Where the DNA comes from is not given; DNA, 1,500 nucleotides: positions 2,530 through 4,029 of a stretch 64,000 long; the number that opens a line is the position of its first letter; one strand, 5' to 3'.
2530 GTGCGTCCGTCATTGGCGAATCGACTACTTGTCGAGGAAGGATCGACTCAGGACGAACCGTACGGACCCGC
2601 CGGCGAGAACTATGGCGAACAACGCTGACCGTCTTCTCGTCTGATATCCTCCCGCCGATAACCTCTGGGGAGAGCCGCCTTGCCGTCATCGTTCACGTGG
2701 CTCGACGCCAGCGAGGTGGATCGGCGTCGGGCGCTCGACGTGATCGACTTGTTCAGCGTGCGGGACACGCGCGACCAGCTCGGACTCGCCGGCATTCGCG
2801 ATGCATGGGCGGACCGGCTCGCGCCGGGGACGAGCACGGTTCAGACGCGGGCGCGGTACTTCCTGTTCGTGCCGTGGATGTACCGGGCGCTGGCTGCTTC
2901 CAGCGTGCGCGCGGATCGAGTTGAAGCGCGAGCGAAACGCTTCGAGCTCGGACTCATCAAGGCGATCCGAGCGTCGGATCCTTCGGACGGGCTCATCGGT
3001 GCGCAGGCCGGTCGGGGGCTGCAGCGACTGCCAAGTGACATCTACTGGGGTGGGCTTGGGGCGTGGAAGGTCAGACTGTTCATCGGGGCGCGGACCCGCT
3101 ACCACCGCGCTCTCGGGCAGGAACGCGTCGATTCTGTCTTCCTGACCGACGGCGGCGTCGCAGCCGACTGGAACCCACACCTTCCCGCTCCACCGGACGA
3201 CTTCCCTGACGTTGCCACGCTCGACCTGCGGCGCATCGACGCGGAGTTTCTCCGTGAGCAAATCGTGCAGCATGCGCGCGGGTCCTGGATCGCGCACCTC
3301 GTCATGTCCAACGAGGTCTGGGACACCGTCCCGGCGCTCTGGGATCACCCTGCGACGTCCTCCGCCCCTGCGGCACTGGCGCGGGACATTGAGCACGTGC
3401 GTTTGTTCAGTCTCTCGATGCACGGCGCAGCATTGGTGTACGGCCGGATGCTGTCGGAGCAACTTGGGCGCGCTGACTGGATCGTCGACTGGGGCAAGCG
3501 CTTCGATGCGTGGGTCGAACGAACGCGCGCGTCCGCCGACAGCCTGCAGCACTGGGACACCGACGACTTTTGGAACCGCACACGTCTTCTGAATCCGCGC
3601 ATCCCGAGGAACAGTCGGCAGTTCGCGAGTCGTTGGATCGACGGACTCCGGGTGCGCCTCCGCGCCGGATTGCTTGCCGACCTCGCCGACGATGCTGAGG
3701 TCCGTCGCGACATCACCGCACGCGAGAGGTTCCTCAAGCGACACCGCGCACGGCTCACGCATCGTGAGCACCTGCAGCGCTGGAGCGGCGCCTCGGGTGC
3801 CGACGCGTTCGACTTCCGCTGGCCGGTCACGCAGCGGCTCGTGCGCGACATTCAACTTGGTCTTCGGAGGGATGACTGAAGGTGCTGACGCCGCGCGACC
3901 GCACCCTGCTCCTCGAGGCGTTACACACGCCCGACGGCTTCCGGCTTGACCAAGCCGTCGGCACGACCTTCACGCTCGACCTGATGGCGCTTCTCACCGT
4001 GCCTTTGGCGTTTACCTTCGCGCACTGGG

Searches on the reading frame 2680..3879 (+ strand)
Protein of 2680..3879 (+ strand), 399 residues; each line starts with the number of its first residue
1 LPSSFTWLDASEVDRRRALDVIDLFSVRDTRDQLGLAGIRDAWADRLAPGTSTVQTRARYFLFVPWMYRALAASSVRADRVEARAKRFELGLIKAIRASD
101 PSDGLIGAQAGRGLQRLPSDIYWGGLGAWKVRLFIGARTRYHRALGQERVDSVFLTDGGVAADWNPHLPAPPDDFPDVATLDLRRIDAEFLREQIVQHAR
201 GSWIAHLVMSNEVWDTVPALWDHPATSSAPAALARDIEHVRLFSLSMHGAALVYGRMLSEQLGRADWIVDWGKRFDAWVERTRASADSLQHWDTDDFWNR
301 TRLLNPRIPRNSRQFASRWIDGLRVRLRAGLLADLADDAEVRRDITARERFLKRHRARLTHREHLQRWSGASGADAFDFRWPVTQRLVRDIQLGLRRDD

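Call 8: search_protein_families(library=pfam, proteins=[window:2680-3879:+], max_evalue=0.01)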
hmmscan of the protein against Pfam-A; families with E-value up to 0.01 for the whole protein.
window:2680-3879:+ (399 aa): 1 family
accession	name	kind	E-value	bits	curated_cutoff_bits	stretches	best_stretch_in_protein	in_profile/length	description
PF19888.4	DUF6361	-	1.4e-50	172.8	25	1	4-389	3-382/388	Family of unknown function (DUF6361)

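Call 9: search_protein_families(library=padloc, proteins=[window:2680-3879:+], max_evalue=0.01)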
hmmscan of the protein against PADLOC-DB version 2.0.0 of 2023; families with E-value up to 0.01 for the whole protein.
window:2680-3879:+ (399 aa): 1 family
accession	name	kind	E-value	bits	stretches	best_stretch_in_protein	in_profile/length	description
PDLC03828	ZacA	-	1.8e-109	365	1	1-396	1-395/396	-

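Call 15: search_protein_families(library=ncbifam, proteins=[window:2680-3879:+], max_evalue=0.01)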
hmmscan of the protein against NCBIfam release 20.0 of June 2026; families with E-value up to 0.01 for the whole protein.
window:2680-3879:+ (399 aa): 0 families

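Call 47: search_dna_similar(query=window:2680-3879:+, collection=plasmids, mode=protein, max_rows=30)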
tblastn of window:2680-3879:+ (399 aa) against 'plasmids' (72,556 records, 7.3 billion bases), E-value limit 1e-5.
Records with a match: 43; places in all: 43; records where one place covers at least 80% of the query: 37.
Best place of each record, by identity: <60% 43.
By first word of the organism name: Cronobacter 21; Bradyrhizobium 4; Rhizobium 3; Agrobacterium 2; Shinella 2; Mesorhizobium 2; Methylocystis 2; Halomarina 1; Niveispirillum 1; Ralstonia 1; and 4 more.
By predicted mobility (MOB-suite, as given by PLSDB): non-mobilizable 28; conjugative 12; mobilizable 3.
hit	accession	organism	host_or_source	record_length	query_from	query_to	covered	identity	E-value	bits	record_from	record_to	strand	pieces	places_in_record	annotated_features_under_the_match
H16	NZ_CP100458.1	Halomarina sp. BND7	cell culture,sediment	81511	3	395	98%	39.1%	6e-81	278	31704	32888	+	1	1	DUF6361 family protein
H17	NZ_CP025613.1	Niveispirillum cyanobacteriorum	sing cell,cyanobacterial aggregates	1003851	3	391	97%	38.2%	7e-63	225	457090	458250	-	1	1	none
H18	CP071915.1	Ralstonia solanacearum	Pogostemon cablin,Single strain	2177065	3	391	97%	36.8%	7e-64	228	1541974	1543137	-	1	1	hypothetical protein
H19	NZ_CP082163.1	Bradyrhizobium sp. 195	Acmispon strigosus,cell culture,root ...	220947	3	391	97%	36.2%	2e-61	221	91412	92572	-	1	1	DUF6361 family protein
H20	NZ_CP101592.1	Cronobacter dublinensis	Cereal-based food (noodle) for infant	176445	1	399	100%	34.0%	3e-62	224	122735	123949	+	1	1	DUF6361 family protein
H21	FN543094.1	Cronobacter turicensis z3032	-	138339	1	398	100%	33.7%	2e-63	227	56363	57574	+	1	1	hypothetical protein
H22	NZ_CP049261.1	Cronobacter sakazakii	Homo sapiens,feces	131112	1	398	93%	35.9%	2e-47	236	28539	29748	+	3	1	none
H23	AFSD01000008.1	Agrobacterium tumefaciens F2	soil near Harbin Institute of Technology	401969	3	391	97%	33.8%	4e-47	179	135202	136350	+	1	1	hypothetical protein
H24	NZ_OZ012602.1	Shinella sp. WSD5-1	-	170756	3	391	97%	33.3%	1e-46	178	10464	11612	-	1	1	DUF6361 family protein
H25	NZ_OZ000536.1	Shinella sp. WSC3-e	-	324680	3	391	97%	33.3%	1e-46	178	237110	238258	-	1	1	DUF6361 family protein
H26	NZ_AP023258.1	Mesorhizobium sp. L-2-11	Lotus japonicus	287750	3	391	97%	33.3%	3e-41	162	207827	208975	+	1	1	DUF6361 family protein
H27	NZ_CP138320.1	Agrobacterium fabrum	Blueberry,Crown gall tissues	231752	3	391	97%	33.0%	3e-43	168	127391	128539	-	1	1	DUF6361 family protein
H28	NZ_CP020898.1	Rhizobium phaseoli Brasil 5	Phaseolus vulgaris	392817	3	391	97%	32.4%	1e-40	160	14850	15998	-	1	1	DUF6361 family protein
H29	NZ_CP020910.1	Rhizobium etli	Phaseolus vulgaris,cell culture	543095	3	391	97%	32.2%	7e-40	159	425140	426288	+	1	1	DUF6361 family protein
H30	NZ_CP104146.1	Rhizobium sullae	Sulla coronaria,cell culture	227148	3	391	97%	32.1%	3e-40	159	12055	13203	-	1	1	DUF6361 family protein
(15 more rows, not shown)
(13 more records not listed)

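Call 49: get_annotated_region(hit=H16, flank=7000)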
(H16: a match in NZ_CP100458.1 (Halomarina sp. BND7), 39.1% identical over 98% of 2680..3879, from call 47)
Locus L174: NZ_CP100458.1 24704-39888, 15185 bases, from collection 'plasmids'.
description: Halomarina sp. BND7 plasmid unnamed4, complete sequence
organism: Halomarina sp. BND7 (NCBI taxid 2961599)
taxonomy: Archaea; Euryarchaeota; Halobacteria; Halobacteriales; Haloarculaceae; Halomarina; Halomarina sp. BND7
host: -; source: cell culture,sediment; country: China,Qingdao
typing (MOB-suite, as given by PLSDB): non-mobilizable
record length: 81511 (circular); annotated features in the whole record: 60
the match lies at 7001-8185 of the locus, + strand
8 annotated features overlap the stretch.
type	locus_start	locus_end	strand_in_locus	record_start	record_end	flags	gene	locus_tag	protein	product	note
CDS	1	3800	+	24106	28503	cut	-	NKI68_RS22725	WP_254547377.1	conjugal transfer protein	-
CDS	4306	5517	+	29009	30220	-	-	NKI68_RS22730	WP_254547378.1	hypothetical protein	-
CDS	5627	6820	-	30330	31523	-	-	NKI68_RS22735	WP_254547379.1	HNH endonuclease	-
CDS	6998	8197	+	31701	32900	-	-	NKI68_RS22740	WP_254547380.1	DUF6361 family protein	-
CDS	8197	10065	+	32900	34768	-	-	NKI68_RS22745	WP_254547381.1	phospholipase D family protein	-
CDS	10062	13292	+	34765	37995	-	-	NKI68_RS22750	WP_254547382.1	DEAD/DEAH box helicase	-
CDS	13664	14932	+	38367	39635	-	-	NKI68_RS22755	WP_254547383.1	hypothetical protein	-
CDS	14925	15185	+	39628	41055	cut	-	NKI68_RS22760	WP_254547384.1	hypothetical protein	-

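Call 50: get_annotated_region(hit=H19, flank=7000)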
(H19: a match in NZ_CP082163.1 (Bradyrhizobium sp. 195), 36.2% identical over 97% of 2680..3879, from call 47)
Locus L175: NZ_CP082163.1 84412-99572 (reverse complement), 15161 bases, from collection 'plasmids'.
description: Bradyrhizobium sp. 195 plasmid p195_2, complete sequence
organism: Bradyrhizobium sp. 195 (NCBI taxid 2782662)
taxonomy: Bacteria; Pseudomonadota; Alphaproteobacteria; Hyphomicrobiales; Nitrobacteraceae; Bradyrhizobium; Bradyrhizobium sp. 195
host: -; source: Acmispon strigosus,cell culture,root nodule; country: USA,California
typing (MOB-suite, as given by PLSDB): conjugative; replicon rep_cluster_506; relaxase MOBP; mating-pair formation MPF_T
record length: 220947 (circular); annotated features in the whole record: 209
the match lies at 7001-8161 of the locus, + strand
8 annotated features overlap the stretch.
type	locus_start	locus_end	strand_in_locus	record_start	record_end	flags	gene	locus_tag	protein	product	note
CDS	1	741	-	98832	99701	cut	-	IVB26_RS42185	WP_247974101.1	WYL domain-containing protein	-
CDS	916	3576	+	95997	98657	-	-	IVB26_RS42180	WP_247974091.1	PD-(D/E)XK nuclease family protein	-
CDS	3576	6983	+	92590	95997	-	-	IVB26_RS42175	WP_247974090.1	UvrD-helicase domain-containing protein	-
CDS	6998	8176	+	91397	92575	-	-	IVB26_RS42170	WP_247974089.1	DUF6361 family protein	-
CDS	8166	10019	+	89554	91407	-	-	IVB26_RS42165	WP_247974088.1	phospholipase D family protein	-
CDS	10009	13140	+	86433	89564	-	-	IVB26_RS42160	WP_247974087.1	helicase-related protein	-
CDS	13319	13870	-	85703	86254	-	-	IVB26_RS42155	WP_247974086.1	hypothetical protein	-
CDS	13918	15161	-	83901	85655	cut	-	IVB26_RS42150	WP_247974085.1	SbcC/MukB-like Walker B domain-containing protein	-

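Call 51: get_annotated_region(hit=H20, flank=7000)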
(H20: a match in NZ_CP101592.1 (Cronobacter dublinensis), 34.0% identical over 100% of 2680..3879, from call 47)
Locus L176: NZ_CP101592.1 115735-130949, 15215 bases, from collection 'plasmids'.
description: Cronobacter dublinensis strain CFSA A14 plasmid pA14-1, complete sequence
organism: Cronobacter dublinensis (NCBI taxid 413497)
taxonomy: Bacteria; Pseudomonadota; Gammaproteobacteria; Enterobacterales; Enterobacteriaceae; Cronobacter; Cronobacter dublinensis
host: -; source: Cereal-based food (noodle) for infant; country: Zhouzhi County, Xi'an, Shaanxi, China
typing (MOB-suite, as given by PLSDB): non-mobilizable; replicon IncFIB,rep_cluster_574
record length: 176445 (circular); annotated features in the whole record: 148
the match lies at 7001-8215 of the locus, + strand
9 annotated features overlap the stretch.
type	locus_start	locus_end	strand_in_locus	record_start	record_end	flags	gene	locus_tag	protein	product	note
CDS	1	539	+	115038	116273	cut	-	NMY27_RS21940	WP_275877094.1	MFS transporter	GO:0055085 - transmembrane transport [Evidence IEA]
CDS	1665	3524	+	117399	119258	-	bglF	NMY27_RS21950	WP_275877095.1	PTS beta-glucoside transporter subunit IIABC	-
CDS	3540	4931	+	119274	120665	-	ascB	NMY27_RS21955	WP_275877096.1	6-phospho-beta-glucosidase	GO:0005975 - carbohydrate metabolic process [Evidence IEA]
CDS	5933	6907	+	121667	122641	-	-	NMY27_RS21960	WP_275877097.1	tyrosine-type recombinase/integrase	GO:0015074 - DNA integration [Evidence IEA]; GO:0006310 - DNA recombination [Evidence IEA]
CDS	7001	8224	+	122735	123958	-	-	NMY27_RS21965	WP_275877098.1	DUF6361 family protein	-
CDS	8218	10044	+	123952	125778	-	-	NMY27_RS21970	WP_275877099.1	phospholipase D family protein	-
CDS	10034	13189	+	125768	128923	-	-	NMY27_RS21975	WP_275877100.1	helicase-related protein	-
CDS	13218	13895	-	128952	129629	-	-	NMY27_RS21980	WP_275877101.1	SDR family oxidoreductase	-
CDS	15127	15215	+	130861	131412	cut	-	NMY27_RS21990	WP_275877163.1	tyrosine-protein phosphatase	-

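Call 52: get_annotated_region(hit=H18, flank=7000)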
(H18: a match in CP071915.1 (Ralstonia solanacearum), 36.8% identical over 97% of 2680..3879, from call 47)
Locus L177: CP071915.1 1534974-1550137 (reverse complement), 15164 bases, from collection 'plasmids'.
description: Ralstonia solanacearum strain SY1 plasmid unnamed, complete sequence
organism: Ralstonia solanacearum (NCBI taxid 305)
taxonomy: Bacteria; Pseudomonadota; Betaproteobacteria; Burkholderiales; Burkholderiaceae; Ralstonia; Ralstonia solanacearum
host: -; source: Pogostemon cablin,Single strain; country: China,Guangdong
typing (MOB-suite, as given by PLSDB): non-mobilizable; replicon rep_cluster_2238; mating-pair formation MPF_T
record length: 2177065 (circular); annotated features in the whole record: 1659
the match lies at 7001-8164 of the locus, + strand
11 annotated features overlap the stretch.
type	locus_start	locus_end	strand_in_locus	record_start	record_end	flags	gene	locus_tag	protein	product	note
CDS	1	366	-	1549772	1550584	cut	-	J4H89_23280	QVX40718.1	Fic family protein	-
CDS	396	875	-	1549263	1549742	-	-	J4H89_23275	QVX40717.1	hypothetical protein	-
CDS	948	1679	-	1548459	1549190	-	-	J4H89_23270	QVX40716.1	hypothetical protein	-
CDS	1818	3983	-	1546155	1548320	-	-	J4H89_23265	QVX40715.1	peptidase domain-containing ABC transporter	-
CDS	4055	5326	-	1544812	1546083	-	-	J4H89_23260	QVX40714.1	HlyD family efflux transporter periplasmic adaptor subunit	-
CDS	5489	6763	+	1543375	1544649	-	-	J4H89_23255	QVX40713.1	retroviral-like aspartic protease family protein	-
CDS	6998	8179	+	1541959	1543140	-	-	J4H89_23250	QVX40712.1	hypothetical protein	-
CDS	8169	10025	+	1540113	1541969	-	-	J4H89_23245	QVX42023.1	phospholipase D family protein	-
CDS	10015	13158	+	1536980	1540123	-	-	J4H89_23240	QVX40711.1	helicase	-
CDS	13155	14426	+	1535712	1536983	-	-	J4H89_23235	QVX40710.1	hypothetical protein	-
CDS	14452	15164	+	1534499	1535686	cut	-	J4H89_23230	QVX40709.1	ATP-binding protein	-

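Call 53: find_related_loci(query=window:2680-3879:+, collection=viral_contigs, flank=8000)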
Query window:2680-3879:+ (399 aa) in viral_contigs; peptide patterns used: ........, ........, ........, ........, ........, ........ (x = any residue, [..] = any of these).
4 stretches matched a pattern, but none encodes a relative of the query by tblastn (E <= 1e-3).

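Call 87: get_annotated_region(hit=H17, flank=6000)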
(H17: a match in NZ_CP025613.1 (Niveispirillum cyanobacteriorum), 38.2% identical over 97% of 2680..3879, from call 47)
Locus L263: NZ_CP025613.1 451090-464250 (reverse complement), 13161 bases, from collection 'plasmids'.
description: Niveispirillum cyanobacteriorum strain TH16 plasmid unnamed1, complete sequence
organism: Niveispirillum cyanobacteriorum (NCBI taxid 1612173)
taxonomy: Bacteria; Pseudomonadota; Alphaproteobacteria; Rhodospirillales; Azospirillaceae; Niveispirillum; Niveispirillum cyanobacteriorum
host: -; source: sing cell,cyanobacterial aggregates; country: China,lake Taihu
typing (MOB-suite, as given by PLSDB): non-mobilizable; mating-pair formation MPF_T
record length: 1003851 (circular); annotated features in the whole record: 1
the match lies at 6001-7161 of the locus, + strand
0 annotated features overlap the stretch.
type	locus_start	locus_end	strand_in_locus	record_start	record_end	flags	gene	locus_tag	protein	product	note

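Call 88: get_annotated_region(hit=H23, flank=6000)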
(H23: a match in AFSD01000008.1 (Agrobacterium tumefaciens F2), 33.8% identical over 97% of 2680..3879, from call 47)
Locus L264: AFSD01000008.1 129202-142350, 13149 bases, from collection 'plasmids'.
description: Agrobacterium tumefaciens F2 plasmid unnamed p2, complete sequence, whole genome shotgun sequence
organism: Agrobacterium tumefaciens F2 (NCBI taxid 1050720)
taxonomy: Bacteria; Pseudomonadota; Alphaproteobacteria; Hyphomicrobiales; Rhizobiaceae; Agrobacterium; Agrobacterium tumefaciens; Agrobacterium tumefaciens F2
host: -; source: soil near Harbin Institute of Technology; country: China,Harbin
typing (MOB-suite, as given by PLSDB): conjugative; replicon rep_cluster_490; relaxase MOBQ,MOBQ; mating-pair formation MPF_T
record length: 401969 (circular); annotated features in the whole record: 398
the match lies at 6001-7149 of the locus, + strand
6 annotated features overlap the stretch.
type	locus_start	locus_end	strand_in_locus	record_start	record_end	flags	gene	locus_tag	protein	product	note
CDS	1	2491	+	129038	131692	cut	-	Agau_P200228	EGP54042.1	hypothetical protein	-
CDS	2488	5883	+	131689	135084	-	recB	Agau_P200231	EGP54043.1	UvrD/REP helicase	-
CDS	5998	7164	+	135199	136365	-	-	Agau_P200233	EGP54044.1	hypothetical protein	-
CDS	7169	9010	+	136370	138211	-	-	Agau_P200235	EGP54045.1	hypothetical protein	-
CDS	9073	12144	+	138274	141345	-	-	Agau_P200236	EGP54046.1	DEAD/DEAH box helicase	-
CDS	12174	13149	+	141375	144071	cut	mod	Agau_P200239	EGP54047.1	putative DNA methylase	-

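Call 89: get_annotated_region(hit=H26, flank=6000)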
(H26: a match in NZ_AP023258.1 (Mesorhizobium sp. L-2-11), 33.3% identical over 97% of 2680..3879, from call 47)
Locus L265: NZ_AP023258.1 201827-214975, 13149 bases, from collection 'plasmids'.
description: Mesorhizobium sp. L-2-11 plasmid MesoLjLa2
organism: Mesorhizobium sp. L-2-11 (NCBI taxid 2744521)
taxonomy: Bacteria; Pseudomonadota; Alphaproteobacteria; Hyphomicrobiales; Phyllobacteriaceae; Mesorhizobium; Mesorhizobium sp. L-2-11
host: -; source: Lotus japonicus; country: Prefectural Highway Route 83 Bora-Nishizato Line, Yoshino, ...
typing (MOB-suite, as given by PLSDB): conjugative; replicon rep_cluster_490; relaxase MOBP,MOBQ; mating-pair formation MPF_T
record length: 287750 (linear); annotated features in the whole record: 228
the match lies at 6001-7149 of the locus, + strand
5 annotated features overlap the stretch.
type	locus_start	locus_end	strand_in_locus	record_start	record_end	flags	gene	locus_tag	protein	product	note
CDS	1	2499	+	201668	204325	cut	-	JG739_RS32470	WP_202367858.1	PD-(D/E)XK nuclease family protein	-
CDS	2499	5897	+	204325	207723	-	-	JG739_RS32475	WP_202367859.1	UvrD-helicase domain-containing protein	-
CDS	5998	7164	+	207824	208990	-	-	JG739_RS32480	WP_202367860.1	DUF6361 family protein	-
CDS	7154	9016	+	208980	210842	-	-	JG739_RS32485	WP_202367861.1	phospholipase D family protein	-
CDS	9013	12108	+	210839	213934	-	-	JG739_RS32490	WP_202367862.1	helicase-related protein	-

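Call 90: get_annotated_region(hit=H28, flank=6000)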
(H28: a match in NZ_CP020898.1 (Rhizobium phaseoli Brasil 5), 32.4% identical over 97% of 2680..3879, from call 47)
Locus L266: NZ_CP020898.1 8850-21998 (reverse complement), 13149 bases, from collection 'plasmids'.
description: Rhizobium phaseoli Brasil 5 strain Bra5 plasmid pRetBra5b, complete sequence
organism: Rhizobium phaseoli Brasil 5 (NCBI taxid 526949)
taxonomy: Bacteria; Pseudomonadota; Alphaproteobacteria; Hyphomicrobiales; Rhizobiaceae; Rhizobium; Rhizobium phaseoli; Rhizobium phaseoli Brasil 5
host: -; source: Phaseolus vulgaris; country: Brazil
typing (MOB-suite, as given by PLSDB): conjugative; replicon rep_cluster_287; relaxase MOBQ; mating-pair formation MPF_T
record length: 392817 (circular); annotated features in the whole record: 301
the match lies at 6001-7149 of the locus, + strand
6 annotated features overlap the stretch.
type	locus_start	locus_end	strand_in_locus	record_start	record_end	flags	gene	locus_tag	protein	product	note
CDS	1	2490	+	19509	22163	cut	-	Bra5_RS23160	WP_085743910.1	PD-(D/E)XK nuclease family protein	-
CDS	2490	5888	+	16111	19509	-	-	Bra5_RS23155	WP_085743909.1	UvrD-helicase domain-containing protein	-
CDS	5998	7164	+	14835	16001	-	-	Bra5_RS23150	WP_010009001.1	DUF6361 family protein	-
CDS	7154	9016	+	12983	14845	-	-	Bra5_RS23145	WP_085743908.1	phospholipase D family protein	-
CDS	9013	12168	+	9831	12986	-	-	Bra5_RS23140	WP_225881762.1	helicase-related protein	-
CDS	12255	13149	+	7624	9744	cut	-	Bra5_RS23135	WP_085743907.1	ATP-dependent endonuclease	-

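Call 91: get_annotated_region(hit=H24, flank=6000)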
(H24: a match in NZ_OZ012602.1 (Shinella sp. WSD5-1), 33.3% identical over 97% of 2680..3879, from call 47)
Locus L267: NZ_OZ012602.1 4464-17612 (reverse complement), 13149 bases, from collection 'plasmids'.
description: Shinella sp. WSD5-1 isolate ena-SAMPLE-TAB-07-02-2024-12:43:32:187-194197 plasmid pfSHIWSD5, complete sequence
organism: Shinella sp. WSD5-1 (NCBI taxid 3118468)
taxonomy: Bacteria; Pseudomonadota; Alphaproteobacteria; Hyphomicrobiales; Rhizobiaceae; Shinella; Shinella sp. WSD5-1
host: -; source: -; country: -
typing (MOB-suite, as given by PLSDB): conjugative; replicon rep_cluster_490; relaxase MOBQ; mating-pair formation MPF_T
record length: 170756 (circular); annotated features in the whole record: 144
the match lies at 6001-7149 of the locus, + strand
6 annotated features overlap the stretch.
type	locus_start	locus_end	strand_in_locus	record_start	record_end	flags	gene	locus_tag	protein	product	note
CDS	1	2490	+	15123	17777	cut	-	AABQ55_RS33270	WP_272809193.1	PD-(D/E)XK nuclease family protein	-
CDS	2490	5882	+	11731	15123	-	-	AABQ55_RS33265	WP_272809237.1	UvrD-helicase domain-containing protein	-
CDS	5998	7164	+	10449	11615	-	-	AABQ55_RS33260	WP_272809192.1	DUF6361 family protein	-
CDS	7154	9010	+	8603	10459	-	-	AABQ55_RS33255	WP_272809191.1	phospholipase D family protein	-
CDS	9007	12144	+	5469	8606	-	-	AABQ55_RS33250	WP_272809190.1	helicase-related protein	-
CDS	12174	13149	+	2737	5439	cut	-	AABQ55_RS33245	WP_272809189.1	site-specific DNA-methyltransferase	GO:0009307 - DNA restriction-modification system [Evidence IEA]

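Call 93: search_protein_families(library=ncbifam, proteins=[L175:916-3576:+, L175:3576-6983:+], max_evalue=0.00001)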
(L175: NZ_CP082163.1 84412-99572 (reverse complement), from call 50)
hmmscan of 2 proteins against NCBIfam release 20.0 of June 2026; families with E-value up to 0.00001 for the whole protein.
L175:916-3576:+ (886 aa): 1 family
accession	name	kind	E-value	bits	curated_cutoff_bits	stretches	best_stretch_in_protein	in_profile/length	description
TIGR03623.1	TIGR03623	subfamily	6.4e-07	28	299.6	0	737-788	734-784/876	probable DNA repair protein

L175:3576-6983:+ (1135 aa): 14 families
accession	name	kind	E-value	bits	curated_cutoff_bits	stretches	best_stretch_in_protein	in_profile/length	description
TIGR02784.1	addA_alphas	equivalog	5.4e-80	270.1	860.75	1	23-1104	11-1111/1138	double-strand break repair helicase AddA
TIGR02785.1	addA_Gpos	equivalog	3.2e-69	234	707.65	3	330-649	329-655/1234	helicase-exonuclease AddAB subunit AddA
TIGR00609.1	recB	equivalog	6.4e-66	223.3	696.05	2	337-867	321-818/1175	exodeoxyribonuclease V subunit beta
TIGR01073.1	pcrA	equivalog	5.2e-55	187.1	911.2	3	333-485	157-290/725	DNA helicase PcrA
NF008743.0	PRK11773.1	equivalog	2e-43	148.8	965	3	340-486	168-295/720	DNA helicase II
TIGR01075.1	uvrD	equivalog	4e-42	144.4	1144.45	3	345-485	168-289/715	DNA helicase II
TIGR01074.1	rep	equivalog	6e-38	130.5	951.45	3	329-485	150-287/668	DNA helicase Rep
NF008128.0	PRK10876.1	equivalog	2.7e-36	124.7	1697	2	338-853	328-809/1181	exodeoxyribonuclease V subunit beta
NF010485.0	PRK13909.1-2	equivalog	1.1e-35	123.2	650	2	318-491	261-427/909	RecB-like helicase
NF008172.0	PRK10919.1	equivalog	2.7e-27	95.3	1168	2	328-485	150-288/673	DNA helicase Rep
NF010487.0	PRK13909.1-4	equivalog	3.1e-24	85.3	759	1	349-615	288-520/924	RecB-like helicase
NF008276.0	PRK11054.1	equivalog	9.3e-21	74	543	2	328-456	378-487/684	DNA helicase IV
NF010484.0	PRK13909.1-1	equivalog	1.3e-12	46.3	1074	1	378-488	337-435/945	RecB-like helicase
NF010486.0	PRK13909.1-3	equivalog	2.8e-10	38.9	1109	1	378-489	323-424/921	RecB-like helicase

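Call 94: search_protein_families(library=padloc, proteins=[L175:916-3576:+, L175:3576-6983:+], max_evalue=0.00001)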
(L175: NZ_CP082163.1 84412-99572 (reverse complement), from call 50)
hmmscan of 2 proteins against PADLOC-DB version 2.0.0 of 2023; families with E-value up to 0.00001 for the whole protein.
L175:916-3576:+ (886 aa): 0 families

L175:3576-6983:+ (1135 aa): 41 families (the best 25 are shown)
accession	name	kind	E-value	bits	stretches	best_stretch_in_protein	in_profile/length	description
PDLC03802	RTasHel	-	8.7e-37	125.3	2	354-502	161-276/675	DRT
PDLC00117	GajB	-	5.2e-36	122.3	2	345-481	178-295/604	UrvD helicase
PDLC00132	GajB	-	3.5e-32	109.8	2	344-485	173-296/625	UrvD helicase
PDLC00127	GajB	-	1.9e-29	100.6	2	342-485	158-286/594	UrvD helicase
PDLC00114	GajB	-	9.9e-27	91.8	2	341-483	171-294/635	UrvD helicase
PDLC00130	GajB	-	9.2e-26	88.2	1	347-485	167-287/589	UrvD helicase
PDLC00119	GajB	-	3.2e-24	83.8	1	348-485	178-297/565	UrvD helicase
PDLC00122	GajB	-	4.3e-24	83.3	2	368-485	145-244/502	UrvD helicase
PDLC00112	GajB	-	1e-22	78.5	2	348-483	171-290/581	UrvD helicase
PDLC00149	GajB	-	5.7e-20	69.3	2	350-483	168-285/577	UrvD helicase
PDLC00103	GajB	-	6.1e-20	69.7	2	354-486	181-293/612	UrvD helicase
PDLC00123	GajB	-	1.2e-19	68.3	1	367-485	158-256/540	UrvD helicase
PDLC00110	GajB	-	3.3e-19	66.9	1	347-485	232-358/725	UrvD helicase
PDLC00107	GajB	-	1.8e-18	64.5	0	358-447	188-261/587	UrvD helicase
PDLC00129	GajB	-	4e-18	63.3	1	359-484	198-305/594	UrvD helicase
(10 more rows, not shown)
